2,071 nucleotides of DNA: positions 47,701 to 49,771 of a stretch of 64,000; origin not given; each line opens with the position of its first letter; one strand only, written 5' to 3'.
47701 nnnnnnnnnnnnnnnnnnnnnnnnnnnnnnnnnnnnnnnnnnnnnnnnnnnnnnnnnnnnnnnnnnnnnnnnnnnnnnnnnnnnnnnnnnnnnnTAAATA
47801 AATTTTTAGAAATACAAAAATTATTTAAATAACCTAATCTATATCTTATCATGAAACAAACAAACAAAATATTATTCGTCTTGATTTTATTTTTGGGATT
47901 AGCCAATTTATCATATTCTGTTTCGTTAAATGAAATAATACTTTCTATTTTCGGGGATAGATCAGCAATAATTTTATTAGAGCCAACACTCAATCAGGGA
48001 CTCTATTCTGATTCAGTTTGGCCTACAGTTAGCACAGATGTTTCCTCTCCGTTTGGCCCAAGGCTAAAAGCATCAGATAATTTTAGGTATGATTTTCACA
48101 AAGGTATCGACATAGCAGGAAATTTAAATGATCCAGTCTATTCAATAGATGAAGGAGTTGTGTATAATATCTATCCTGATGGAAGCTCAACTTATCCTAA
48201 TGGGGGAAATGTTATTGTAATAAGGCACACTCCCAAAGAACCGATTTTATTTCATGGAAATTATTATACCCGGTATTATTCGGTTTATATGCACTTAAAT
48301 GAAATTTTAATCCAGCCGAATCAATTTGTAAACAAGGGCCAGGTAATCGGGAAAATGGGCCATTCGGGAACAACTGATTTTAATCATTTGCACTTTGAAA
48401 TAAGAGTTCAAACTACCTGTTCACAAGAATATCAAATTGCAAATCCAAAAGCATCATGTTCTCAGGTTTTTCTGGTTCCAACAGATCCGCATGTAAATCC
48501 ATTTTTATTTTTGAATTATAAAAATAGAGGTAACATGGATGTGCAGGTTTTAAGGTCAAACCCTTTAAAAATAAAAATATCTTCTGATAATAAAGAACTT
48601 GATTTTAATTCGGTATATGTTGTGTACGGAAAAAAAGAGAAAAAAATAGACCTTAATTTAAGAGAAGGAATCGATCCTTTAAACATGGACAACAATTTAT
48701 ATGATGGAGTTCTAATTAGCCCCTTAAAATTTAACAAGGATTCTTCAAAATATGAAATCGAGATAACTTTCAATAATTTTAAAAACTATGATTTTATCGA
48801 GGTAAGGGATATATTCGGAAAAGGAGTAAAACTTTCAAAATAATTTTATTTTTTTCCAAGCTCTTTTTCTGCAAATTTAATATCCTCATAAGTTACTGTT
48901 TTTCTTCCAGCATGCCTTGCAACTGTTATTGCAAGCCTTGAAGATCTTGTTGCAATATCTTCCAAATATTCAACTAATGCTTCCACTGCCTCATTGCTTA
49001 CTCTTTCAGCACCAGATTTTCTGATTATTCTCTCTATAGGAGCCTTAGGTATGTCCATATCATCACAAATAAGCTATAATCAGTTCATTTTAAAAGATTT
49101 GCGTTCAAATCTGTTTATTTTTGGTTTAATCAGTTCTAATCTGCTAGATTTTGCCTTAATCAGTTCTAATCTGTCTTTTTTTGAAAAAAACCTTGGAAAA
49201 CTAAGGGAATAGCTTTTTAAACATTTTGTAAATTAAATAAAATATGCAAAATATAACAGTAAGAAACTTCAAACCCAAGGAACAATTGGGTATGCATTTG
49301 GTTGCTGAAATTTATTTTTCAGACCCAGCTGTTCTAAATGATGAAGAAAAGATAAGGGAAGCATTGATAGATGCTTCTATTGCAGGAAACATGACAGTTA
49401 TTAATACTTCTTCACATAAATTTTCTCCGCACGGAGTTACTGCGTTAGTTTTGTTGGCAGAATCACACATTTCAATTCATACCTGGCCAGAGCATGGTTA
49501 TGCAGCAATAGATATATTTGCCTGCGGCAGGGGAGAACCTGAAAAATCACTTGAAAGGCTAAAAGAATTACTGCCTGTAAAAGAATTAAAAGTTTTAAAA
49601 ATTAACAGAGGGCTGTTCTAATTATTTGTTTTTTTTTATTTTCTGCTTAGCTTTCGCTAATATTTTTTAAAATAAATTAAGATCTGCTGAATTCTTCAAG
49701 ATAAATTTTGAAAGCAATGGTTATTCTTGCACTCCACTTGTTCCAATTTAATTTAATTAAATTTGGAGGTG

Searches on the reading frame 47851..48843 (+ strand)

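Call 44: search_protein_families(library=pfam, proteins=[window:47851-48843:+], max_evalue=0.001)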
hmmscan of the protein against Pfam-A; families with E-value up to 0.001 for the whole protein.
window:47851-48843:+ (330 aa): 1 family
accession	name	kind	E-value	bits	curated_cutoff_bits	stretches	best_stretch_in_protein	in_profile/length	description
PF01551.29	Peptidase_M23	-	3.2e-22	79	28.7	1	82-188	2-91/96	Peptidase family M23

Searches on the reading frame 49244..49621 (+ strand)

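Call 44: search_protein_families(library=pfam, proteins=[window:49244-49621:+], max_evalue=0.001)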
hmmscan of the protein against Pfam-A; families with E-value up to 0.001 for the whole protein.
window:49244-49621:+ (125 aa): 1 family
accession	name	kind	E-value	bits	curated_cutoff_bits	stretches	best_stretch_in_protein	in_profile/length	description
PF02675.21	AdoMet_dc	-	2e-36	125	25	1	18-123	1-107/107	S-adenosylmethionine decarboxylase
